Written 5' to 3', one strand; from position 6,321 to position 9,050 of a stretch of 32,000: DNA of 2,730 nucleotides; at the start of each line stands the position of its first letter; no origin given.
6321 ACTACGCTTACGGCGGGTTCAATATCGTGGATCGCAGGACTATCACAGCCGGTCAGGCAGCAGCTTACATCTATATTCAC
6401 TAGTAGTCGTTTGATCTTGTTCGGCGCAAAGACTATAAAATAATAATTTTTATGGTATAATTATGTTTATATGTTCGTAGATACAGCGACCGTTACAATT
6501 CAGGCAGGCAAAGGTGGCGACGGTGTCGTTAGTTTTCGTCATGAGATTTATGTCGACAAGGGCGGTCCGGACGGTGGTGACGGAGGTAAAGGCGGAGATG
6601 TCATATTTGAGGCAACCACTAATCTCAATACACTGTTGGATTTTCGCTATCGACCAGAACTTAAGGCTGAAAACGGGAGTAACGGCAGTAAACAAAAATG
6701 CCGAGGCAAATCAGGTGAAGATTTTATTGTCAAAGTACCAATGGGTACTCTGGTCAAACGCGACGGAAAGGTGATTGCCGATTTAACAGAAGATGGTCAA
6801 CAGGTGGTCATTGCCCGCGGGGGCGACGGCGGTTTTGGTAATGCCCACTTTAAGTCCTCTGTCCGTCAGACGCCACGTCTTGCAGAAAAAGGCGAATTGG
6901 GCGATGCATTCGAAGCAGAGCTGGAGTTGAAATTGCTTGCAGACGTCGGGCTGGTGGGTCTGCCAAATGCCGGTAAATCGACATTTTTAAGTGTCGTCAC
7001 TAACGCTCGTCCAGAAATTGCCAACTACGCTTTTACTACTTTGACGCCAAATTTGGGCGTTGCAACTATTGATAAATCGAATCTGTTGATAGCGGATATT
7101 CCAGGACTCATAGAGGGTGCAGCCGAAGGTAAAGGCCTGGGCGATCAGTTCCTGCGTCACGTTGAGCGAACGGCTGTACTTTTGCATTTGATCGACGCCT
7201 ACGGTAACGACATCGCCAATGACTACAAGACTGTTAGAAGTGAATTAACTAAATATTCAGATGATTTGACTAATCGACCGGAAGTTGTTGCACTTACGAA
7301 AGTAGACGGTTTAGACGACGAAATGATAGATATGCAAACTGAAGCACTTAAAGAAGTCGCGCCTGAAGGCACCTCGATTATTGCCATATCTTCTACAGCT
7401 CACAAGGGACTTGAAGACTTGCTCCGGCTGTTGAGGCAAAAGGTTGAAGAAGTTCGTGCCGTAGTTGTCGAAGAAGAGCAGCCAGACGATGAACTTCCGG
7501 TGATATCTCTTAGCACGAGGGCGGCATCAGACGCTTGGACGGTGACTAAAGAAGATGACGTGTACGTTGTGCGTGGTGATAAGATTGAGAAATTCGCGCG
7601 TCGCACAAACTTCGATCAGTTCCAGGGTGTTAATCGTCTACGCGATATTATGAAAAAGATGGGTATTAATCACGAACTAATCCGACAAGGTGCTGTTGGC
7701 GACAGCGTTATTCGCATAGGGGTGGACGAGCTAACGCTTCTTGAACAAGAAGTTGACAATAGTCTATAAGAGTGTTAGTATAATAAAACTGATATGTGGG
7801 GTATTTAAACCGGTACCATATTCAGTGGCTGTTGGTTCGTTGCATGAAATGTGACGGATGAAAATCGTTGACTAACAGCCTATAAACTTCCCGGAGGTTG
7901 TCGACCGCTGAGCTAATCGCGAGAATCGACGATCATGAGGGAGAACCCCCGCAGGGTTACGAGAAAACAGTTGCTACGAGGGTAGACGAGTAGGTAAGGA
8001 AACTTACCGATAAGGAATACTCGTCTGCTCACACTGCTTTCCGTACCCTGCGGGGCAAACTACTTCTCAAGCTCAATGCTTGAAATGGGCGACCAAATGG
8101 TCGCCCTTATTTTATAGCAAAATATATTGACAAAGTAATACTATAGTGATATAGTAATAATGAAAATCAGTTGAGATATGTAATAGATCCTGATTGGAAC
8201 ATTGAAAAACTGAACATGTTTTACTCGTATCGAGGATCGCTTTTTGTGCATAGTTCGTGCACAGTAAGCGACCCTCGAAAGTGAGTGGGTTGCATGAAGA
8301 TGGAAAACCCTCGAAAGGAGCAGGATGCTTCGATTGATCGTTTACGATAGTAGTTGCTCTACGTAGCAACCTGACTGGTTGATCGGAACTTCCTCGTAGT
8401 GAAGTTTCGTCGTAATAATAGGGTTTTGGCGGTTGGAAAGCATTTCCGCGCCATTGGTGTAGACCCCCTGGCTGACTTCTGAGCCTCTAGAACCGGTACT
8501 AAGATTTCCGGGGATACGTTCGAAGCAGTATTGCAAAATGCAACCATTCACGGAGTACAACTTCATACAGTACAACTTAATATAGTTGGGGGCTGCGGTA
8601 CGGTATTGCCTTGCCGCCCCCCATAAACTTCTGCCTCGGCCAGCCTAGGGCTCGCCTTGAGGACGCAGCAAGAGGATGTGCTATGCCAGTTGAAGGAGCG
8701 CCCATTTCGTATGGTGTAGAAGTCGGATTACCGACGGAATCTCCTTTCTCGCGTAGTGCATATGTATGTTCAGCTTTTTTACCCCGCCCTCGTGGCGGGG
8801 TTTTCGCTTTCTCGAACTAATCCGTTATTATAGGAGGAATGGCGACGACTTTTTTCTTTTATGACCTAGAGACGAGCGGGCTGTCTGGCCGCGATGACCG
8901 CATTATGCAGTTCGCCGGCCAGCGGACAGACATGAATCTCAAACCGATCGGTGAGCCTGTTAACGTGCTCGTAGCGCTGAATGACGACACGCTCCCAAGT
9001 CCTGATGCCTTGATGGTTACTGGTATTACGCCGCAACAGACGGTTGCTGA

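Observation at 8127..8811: A promoter-to-terminator noncoding unit of about 650 nt: a large structured RNA of unassigned class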

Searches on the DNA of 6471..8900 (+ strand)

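Call 4: search_rna_families(source=window, start=7700, end=8900, threshold=evalue, max_evalue=10, show_alignments=4)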
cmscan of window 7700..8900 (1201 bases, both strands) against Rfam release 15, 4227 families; matches with E-value up to 10: 11.
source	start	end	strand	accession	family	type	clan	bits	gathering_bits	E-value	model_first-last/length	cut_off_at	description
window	8073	8187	-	RF00121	MicC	Gene; sRNA;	-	24.7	90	0.46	1-123/123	no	MicC RNA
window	7959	8118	-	RF01808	MicX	Gene; sRNA;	-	23.8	75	0.0084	1-194/194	no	MicX Vibrio cholerae sRNA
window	8222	8290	+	RF00911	mir-672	Gene; miRNA;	-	23.2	97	0.063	1-81/81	no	mir-672 microRNA precursor family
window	8742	8809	+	RF02837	anti-hemB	Gene; sRNA;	-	21.9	49.5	0.018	1-81/81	no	Burkholderia RNA 7 (anti-hemB)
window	8214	8296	+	RF04019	MIR950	Gene; miRNA;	-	21.5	95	0.34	1-92/92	no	MIR950 microRNA precursor family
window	8083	8195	-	RF00082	SraG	Gene; sRNA;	-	20.9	50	0.64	1-177/177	no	SraG RNA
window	8072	8161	+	RF01808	MicX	Gene; sRNA;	-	18.5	75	0.22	1-194/194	no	MicX Vibrio cholerae sRNA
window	8065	8116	+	RF02551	DapZ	Cis-reg;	-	18.4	56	2.7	23-78/78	no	ABC transporter regulator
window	8765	8808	-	RF02628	Hrs1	Gene; sRNA;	-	16.7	56.4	2.7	1-74/74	no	Hfq-regulated sRNA 1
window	8781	8801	+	RF00624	P9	Gene;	-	16.4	43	1.3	52-72/74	no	Pseudomonas sRNA P9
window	8779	8834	-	RF00624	P9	Gene;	-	16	43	1.7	1-74/74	no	Pseudomonas sRNA P9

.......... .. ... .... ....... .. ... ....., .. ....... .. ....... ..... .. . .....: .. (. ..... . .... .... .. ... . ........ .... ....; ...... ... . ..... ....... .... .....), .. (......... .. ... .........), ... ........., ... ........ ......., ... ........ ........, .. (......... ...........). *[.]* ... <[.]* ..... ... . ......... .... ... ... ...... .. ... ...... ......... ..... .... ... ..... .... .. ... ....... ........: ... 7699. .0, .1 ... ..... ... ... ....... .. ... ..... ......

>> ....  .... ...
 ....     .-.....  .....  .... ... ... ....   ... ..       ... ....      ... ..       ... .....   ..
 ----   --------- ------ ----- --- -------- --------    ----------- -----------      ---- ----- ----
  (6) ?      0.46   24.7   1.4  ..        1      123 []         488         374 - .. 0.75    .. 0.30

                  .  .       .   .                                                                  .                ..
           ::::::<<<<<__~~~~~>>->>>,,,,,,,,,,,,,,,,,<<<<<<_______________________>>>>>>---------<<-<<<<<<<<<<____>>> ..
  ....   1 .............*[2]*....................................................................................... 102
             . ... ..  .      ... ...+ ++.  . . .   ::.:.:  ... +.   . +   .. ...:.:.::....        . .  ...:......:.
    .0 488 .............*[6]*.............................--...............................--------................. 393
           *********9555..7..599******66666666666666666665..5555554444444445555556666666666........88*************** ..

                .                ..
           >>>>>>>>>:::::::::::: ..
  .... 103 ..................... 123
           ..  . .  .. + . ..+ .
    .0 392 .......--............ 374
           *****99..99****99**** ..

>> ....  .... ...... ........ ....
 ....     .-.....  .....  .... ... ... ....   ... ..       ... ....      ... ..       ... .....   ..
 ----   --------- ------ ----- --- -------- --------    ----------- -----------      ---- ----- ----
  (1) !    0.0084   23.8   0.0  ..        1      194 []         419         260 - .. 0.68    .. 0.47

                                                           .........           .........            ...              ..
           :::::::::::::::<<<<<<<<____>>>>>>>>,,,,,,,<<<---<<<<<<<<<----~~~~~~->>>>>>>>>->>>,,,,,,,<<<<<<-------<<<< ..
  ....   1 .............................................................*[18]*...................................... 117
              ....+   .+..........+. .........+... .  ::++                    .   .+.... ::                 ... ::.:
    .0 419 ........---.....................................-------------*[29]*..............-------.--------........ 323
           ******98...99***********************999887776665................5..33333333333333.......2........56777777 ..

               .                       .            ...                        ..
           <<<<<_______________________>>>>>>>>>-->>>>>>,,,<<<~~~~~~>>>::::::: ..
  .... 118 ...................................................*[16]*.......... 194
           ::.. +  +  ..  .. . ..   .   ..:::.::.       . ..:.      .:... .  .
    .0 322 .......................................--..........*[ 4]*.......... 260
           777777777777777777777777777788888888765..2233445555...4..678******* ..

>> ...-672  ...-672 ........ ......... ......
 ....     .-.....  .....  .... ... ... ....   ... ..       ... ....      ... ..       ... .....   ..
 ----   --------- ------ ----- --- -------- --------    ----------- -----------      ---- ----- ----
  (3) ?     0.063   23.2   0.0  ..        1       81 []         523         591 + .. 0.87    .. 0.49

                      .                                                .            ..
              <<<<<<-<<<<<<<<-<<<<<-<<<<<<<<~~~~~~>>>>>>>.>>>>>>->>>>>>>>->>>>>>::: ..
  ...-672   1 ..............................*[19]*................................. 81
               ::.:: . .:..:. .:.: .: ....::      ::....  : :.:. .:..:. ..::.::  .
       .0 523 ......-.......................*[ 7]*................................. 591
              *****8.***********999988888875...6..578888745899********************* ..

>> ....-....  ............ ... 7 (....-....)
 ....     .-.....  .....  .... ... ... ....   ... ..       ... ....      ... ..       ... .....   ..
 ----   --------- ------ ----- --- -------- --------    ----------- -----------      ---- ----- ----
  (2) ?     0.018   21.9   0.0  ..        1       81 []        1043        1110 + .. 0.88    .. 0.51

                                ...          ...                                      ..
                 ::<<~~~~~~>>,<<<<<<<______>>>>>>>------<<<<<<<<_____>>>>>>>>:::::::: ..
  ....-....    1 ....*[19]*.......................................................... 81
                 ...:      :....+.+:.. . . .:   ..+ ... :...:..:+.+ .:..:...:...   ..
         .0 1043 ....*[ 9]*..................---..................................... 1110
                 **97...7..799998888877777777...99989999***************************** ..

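Call 26: search_rna_families(sources=[L001, L002, L008, L014, L027, L035, L044, L045, L046, L049, L069], threshold=gathering)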
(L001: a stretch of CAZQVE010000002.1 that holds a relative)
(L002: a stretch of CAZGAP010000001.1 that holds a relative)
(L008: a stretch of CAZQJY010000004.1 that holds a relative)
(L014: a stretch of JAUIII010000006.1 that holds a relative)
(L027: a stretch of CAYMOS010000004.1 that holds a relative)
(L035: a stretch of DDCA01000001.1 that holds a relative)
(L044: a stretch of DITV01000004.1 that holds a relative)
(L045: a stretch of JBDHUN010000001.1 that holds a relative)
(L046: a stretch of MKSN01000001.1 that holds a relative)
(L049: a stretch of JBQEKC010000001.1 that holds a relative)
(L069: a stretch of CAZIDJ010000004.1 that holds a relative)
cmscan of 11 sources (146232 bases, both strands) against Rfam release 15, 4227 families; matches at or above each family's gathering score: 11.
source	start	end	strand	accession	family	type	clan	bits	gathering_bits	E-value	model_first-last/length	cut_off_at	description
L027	4575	4718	+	RF03005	lysM-TM7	Cis-reg;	-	103.8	61.5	2.8e-18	1-138/138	no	lysM-TM7 RNA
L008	4603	4763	+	RF03005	lysM-TM7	Cis-reg;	-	101.1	61.5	1.1e-17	1-138/138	no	lysM-TM7 RNA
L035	4576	4713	+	RF03005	lysM-TM7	Cis-reg;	-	100.4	61.5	1.7e-17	1-138/138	no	lysM-TM7 RNA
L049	4593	4752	+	RF03005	lysM-TM7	Cis-reg;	-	100.1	61.5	1.9e-17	1-138/138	no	lysM-TM7 RNA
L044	4601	4733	+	RF03005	lysM-TM7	Cis-reg;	-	95.6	61.5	2.2e-16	1-138/138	no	lysM-TM7 RNA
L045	3731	3885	+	RF03005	lysM-TM7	Cis-reg;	-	91.2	61.5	2.3e-15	1-138/138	no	lysM-TM7 RNA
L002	4570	4736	+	RF03005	lysM-TM7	Cis-reg;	-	90.2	61.5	4e-15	1-138/138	no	lysM-TM7 RNA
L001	4607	4772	+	RF03005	lysM-TM7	Cis-reg;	-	88.3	61.5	1.1e-14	1-138/138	no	lysM-TM7 RNA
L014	4617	4765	+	RF03005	lysM-TM7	Cis-reg;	-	87.4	61.5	1.8e-14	1-138/138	no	lysM-TM7 RNA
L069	4578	4739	+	RF03005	lysM-TM7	Cis-reg;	-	81.5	61.5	4.3e-13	1-138/138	no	lysM-TM7 RNA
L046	4577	4719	+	RF03005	lysM-TM7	Cis-reg;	-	76.8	61.5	5.3e-12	1-138/138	no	lysM-TM7 RNA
